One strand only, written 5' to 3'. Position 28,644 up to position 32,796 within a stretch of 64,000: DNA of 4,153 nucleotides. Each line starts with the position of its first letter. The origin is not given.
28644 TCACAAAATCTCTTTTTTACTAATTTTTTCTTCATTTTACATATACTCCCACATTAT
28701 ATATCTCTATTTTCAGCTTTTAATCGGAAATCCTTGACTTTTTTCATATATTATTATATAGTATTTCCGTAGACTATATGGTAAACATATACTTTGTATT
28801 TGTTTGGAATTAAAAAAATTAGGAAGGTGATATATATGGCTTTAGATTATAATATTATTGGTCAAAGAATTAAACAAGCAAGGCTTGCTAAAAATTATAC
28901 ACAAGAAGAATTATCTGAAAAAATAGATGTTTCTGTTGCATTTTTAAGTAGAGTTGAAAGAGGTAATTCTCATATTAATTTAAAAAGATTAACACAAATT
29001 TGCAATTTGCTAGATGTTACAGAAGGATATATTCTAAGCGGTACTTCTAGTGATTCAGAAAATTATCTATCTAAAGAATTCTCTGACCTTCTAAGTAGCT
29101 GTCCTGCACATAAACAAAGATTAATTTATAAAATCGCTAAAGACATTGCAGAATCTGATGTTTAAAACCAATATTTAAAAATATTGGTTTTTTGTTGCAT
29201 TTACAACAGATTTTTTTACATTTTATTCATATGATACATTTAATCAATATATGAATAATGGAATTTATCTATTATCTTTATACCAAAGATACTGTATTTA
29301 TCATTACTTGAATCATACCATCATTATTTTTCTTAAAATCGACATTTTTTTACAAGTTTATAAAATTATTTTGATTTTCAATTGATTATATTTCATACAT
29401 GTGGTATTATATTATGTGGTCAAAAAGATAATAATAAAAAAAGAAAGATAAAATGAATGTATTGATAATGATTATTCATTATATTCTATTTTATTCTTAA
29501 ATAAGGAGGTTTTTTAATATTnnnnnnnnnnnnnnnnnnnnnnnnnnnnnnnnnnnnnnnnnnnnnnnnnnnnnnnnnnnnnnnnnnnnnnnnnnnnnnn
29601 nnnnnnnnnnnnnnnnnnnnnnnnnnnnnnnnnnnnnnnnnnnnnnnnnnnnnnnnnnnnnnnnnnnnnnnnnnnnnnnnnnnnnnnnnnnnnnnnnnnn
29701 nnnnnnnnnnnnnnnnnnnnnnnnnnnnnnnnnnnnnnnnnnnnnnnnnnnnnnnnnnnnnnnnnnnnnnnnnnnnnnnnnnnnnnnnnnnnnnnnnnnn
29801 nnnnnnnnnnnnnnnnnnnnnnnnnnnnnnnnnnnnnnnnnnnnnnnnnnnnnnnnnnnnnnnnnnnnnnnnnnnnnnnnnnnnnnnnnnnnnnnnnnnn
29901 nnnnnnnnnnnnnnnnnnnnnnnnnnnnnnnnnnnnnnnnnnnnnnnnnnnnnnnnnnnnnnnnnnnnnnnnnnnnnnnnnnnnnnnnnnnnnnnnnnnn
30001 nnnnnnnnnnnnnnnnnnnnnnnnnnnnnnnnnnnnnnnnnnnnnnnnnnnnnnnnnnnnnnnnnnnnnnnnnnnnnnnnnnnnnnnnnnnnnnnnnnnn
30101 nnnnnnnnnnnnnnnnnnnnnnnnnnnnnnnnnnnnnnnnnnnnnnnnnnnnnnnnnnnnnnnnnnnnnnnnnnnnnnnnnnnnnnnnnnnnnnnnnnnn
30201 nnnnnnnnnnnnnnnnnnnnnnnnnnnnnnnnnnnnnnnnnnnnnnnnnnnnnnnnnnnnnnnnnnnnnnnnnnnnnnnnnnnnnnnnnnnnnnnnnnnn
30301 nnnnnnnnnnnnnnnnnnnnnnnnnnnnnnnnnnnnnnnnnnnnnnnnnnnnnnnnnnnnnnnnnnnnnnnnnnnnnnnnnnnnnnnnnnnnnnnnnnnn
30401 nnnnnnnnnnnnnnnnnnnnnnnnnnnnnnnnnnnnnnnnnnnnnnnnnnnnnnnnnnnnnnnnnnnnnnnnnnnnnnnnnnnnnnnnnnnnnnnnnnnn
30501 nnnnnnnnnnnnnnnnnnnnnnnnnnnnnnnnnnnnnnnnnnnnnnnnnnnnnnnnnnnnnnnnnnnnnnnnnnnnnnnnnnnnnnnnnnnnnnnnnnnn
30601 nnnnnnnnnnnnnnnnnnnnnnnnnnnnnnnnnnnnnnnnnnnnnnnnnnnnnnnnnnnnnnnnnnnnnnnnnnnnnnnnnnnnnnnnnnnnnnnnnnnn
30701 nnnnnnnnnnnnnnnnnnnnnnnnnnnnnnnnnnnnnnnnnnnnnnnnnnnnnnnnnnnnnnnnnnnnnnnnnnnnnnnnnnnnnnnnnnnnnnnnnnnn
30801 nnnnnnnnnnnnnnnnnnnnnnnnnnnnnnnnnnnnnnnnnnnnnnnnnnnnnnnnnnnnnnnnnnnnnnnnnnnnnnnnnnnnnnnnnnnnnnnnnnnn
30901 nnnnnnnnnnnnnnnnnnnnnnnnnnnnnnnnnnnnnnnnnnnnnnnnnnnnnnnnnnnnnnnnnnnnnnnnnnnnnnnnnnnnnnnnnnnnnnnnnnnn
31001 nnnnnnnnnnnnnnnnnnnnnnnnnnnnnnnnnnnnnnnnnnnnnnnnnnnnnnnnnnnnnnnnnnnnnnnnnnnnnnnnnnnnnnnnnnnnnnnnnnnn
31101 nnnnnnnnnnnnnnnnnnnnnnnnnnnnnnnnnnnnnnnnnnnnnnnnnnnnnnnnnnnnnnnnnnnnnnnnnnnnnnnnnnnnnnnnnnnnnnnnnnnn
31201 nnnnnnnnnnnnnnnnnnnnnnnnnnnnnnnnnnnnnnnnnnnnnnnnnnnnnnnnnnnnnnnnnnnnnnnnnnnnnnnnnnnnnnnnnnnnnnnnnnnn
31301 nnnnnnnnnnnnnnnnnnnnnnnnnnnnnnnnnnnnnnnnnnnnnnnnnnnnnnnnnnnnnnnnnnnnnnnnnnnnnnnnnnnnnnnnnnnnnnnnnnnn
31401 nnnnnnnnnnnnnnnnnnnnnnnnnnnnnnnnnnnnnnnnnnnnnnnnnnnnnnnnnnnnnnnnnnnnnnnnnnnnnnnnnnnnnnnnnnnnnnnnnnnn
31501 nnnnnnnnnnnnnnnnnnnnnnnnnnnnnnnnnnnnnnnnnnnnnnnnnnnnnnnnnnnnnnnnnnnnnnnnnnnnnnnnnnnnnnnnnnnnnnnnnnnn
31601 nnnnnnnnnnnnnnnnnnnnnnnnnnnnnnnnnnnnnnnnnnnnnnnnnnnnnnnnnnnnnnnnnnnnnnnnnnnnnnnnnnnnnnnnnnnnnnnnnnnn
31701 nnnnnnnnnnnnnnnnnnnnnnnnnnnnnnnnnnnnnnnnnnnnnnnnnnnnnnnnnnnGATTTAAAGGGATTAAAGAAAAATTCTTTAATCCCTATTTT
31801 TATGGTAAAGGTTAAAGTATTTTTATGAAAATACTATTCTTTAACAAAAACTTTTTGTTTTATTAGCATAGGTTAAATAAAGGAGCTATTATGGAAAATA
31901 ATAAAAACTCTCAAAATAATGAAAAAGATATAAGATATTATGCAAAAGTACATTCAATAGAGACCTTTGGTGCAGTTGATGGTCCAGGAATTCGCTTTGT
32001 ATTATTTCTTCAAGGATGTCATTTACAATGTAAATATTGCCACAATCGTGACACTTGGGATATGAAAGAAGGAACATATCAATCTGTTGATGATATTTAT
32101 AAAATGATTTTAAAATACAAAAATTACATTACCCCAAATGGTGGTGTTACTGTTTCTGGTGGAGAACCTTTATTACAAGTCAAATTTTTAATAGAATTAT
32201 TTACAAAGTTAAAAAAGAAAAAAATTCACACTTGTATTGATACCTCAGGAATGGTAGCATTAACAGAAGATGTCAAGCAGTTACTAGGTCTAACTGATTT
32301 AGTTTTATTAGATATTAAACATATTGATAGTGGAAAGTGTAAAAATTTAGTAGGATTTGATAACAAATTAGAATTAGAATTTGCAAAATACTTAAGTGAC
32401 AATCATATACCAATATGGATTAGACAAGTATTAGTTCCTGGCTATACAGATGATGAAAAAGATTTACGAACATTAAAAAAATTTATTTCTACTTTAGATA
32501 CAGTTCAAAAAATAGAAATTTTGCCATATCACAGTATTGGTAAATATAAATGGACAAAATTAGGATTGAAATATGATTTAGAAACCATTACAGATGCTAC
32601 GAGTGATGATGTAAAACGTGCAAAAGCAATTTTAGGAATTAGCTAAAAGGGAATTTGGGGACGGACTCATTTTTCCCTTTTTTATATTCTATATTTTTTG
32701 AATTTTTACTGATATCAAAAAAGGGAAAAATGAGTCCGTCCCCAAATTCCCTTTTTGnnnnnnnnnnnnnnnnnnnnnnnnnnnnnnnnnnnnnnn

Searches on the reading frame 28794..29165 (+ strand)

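Call 18: search_protein_families(library=pfam, proteins=[window:28794-29165:+])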
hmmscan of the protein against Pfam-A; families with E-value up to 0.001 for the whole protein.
window:28794-29165:+ (123 aa): 5 families
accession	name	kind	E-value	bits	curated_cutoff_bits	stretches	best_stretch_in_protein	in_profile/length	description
PF01381.28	HTH_3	-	7.9e-15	55.1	23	1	26-79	1-54/55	Helix-turn-helix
PF12844.13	HTH_19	-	6.2e-09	36.1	30.2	1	23-84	1-62/64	Helix-turn-helix domain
PF13560.12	HTH_31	-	6.7e-08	33.2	27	1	22-77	2-58/64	Helix-turn-helix domain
PF13443.12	HTH_26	-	1.2e-06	29.1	22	1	26-78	2-55/63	Cro/C1-type HTH DNA-binding domain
PF01371.25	Trp_repressor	-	0.00054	20.4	27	1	22-56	35-71/88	Trp repressor protein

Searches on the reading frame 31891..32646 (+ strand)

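Call 18: search_protein_families(library=pfam, proteins=[window:31891-32646:+])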
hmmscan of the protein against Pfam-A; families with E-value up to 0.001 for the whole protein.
window:31891-32646:+ (251 aa): 3 families
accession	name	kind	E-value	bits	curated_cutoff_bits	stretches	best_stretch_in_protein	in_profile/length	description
PF13353.11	Fer4_12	-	7.8e-22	78.5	22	1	29-149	1-122/137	4Fe-4S single cluster domain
PF04055.27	Radical_SAM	-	7.8e-21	75.4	29.5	1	39-191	3-161/166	Radical SAM superfamily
PF19238.5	Radical_SAM_2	-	0.00043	20.4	26.7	0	163-208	106-151/151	Radical SAM-like domain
